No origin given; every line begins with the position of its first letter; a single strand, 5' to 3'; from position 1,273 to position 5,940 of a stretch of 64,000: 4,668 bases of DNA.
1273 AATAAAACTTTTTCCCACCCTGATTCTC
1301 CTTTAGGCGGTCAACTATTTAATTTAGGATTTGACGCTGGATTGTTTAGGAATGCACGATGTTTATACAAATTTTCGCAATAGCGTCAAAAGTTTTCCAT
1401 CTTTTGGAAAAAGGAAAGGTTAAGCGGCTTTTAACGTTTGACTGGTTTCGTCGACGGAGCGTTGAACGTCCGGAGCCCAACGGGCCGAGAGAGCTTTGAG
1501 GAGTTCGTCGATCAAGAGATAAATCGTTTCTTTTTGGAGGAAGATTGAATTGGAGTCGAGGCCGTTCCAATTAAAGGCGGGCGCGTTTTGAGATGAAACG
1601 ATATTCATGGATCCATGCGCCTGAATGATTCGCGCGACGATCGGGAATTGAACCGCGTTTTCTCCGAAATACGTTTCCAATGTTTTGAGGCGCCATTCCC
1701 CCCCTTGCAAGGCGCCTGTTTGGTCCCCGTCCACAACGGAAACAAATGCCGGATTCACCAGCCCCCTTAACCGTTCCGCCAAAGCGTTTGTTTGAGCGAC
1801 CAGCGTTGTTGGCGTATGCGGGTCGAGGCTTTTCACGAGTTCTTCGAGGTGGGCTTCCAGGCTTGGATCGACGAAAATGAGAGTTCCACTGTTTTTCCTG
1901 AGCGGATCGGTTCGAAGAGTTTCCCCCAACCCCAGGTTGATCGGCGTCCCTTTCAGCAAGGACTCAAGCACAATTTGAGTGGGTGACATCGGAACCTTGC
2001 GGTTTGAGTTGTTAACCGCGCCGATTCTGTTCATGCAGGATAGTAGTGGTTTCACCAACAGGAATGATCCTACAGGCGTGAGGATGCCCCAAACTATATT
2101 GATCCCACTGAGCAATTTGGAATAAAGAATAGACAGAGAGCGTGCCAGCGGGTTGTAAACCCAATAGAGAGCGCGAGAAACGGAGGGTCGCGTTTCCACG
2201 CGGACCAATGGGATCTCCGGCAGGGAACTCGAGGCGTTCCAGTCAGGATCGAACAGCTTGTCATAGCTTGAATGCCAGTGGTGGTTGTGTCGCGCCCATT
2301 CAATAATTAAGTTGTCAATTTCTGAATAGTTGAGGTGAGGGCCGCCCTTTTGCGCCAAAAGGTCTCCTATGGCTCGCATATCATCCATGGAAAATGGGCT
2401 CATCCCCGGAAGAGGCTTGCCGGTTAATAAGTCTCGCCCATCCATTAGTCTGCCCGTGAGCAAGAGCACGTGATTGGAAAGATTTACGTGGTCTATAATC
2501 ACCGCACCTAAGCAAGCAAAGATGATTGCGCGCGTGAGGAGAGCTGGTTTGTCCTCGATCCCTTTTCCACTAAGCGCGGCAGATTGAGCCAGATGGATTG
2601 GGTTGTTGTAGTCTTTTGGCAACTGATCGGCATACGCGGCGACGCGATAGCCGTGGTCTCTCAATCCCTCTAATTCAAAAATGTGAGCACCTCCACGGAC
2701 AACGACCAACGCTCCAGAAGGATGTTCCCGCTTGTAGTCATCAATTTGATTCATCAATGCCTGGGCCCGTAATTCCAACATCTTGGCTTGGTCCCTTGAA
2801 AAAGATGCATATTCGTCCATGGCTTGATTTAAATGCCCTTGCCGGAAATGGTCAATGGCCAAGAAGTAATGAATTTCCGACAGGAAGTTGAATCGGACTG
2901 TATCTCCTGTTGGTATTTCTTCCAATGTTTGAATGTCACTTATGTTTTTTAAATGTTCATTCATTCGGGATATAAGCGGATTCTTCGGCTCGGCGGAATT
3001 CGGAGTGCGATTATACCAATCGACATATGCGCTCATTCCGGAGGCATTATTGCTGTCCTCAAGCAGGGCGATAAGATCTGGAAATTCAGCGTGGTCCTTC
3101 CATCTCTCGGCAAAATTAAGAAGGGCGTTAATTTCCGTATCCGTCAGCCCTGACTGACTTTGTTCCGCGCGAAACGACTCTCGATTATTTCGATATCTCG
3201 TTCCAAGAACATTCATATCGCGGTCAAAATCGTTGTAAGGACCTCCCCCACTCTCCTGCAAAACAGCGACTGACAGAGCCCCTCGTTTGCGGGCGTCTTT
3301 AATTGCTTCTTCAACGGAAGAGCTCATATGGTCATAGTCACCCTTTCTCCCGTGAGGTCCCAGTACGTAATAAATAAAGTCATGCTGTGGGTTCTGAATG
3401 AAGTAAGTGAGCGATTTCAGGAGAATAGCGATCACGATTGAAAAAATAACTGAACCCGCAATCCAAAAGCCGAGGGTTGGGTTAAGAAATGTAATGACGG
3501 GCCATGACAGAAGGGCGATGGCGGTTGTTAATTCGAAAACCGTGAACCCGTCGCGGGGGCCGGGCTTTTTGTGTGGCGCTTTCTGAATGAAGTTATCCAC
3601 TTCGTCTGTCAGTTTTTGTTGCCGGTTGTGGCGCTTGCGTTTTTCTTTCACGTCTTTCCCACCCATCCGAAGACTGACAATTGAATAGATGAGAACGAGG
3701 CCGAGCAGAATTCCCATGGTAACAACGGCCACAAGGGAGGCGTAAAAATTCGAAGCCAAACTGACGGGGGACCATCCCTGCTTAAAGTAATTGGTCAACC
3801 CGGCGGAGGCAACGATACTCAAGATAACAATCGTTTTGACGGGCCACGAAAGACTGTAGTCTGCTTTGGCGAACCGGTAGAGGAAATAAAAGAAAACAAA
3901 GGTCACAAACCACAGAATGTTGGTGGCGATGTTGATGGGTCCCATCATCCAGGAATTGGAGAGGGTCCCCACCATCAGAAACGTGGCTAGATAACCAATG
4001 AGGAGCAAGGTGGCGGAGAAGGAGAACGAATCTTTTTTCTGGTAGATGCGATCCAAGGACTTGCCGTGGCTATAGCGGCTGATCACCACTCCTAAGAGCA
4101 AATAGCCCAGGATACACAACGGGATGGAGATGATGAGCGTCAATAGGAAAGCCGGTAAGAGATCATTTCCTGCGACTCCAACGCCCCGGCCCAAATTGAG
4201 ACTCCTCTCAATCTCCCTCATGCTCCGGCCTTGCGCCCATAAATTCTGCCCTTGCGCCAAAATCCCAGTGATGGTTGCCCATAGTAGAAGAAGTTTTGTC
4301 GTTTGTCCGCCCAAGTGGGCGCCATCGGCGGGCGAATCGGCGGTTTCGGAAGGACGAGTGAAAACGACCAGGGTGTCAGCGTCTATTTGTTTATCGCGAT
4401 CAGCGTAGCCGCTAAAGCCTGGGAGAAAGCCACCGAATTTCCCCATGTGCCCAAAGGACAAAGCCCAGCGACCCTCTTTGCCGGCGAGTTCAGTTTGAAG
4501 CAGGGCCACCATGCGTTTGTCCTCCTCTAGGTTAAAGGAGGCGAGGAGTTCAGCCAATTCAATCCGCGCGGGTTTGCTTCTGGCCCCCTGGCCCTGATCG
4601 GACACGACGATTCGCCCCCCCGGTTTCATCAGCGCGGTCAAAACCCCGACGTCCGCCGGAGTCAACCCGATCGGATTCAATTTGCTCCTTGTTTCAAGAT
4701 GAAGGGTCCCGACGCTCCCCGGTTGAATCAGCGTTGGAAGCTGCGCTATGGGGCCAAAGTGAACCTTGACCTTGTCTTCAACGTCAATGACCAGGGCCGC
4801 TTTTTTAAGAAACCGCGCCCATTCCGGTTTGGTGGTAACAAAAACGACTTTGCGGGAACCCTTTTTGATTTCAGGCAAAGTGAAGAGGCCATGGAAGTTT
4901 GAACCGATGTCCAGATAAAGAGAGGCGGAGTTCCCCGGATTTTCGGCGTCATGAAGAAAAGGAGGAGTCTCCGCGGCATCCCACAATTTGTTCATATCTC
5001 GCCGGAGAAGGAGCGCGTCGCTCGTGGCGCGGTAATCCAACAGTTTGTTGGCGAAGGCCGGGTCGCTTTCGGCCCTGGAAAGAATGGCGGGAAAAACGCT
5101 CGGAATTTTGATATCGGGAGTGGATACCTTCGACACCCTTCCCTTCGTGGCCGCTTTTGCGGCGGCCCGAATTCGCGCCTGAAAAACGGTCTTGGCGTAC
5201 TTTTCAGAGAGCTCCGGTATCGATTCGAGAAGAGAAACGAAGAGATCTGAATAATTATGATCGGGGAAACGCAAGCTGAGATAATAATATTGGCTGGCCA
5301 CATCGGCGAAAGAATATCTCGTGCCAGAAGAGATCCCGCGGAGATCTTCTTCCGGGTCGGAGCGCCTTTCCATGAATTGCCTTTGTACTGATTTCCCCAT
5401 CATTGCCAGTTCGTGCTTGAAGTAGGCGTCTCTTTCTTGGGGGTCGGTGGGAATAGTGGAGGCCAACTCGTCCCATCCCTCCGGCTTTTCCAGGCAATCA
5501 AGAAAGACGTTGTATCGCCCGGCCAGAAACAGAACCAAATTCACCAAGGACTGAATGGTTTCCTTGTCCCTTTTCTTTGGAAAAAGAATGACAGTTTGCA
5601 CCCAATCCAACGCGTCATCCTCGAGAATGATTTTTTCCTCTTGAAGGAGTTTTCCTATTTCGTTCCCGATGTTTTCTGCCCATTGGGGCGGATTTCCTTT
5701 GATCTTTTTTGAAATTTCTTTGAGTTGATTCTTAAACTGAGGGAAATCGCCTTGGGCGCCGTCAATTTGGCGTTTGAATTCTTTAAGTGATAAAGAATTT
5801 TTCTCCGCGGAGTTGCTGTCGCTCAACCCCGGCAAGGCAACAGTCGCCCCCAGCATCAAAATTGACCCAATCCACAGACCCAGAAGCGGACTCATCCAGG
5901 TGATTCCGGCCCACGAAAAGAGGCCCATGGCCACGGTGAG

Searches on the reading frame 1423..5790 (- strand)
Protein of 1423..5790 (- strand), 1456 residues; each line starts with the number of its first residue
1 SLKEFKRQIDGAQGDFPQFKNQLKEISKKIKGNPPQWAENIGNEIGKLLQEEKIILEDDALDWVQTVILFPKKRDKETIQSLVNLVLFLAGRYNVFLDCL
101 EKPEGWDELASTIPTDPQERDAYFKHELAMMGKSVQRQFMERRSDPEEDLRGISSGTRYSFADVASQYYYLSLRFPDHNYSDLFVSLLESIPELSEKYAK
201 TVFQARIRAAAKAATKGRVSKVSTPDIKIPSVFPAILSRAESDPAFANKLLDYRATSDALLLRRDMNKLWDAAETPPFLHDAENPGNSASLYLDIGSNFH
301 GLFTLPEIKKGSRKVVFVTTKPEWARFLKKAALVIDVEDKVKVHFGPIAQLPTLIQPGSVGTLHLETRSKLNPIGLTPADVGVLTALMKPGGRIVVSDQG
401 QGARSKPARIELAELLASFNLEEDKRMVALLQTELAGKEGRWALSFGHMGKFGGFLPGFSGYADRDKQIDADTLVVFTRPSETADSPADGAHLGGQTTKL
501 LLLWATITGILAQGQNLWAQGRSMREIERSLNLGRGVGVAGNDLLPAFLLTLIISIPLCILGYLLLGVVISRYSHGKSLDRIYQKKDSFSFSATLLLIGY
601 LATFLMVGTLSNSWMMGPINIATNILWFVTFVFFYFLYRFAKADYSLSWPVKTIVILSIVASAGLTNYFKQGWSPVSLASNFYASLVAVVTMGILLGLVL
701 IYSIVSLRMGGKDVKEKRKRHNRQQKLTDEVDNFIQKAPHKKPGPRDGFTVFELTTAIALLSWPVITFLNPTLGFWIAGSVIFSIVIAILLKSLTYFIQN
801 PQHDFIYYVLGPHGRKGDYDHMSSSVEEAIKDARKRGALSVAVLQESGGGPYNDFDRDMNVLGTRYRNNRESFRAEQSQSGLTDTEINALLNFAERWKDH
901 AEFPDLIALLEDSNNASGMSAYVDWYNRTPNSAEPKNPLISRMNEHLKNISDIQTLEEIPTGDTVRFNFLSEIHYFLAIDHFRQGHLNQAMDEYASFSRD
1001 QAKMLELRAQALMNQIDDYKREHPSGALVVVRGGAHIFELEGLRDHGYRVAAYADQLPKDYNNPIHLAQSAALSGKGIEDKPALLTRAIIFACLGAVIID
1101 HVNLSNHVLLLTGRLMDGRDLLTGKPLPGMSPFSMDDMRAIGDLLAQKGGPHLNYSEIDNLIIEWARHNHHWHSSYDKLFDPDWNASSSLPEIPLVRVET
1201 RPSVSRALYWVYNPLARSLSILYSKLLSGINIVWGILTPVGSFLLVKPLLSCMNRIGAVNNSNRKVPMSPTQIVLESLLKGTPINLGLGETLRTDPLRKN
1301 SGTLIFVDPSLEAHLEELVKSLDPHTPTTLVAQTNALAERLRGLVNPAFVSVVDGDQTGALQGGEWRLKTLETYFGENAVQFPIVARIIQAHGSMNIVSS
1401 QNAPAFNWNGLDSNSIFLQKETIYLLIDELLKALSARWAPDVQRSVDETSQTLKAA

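Call 26: search_protein_families(library=pfam, proteins=[window:1423-5790:-], max_evalue=10)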
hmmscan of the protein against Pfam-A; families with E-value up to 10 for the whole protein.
window:1423-5790:- (1456 aa): 1 family
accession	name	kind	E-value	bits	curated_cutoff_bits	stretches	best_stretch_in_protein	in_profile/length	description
PF23480.1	YGL204C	-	0.055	14.4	27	1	551-615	23-85/101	YGL204C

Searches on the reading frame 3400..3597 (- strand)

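Call 87: search_protein_families(library=ncbifam, proteins=[window:3400-3597:-], max_evalue=10)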
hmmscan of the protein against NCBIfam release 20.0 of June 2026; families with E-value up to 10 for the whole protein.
seq(66 aa): 1 family
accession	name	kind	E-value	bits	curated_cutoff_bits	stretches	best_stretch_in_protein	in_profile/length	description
TIGR02532.1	IV_pilin_GFxxxE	domain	0.67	9.9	16.3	1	16-31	2-17/24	prepilin-type N-terminal cleavage/methylation domain-containing protein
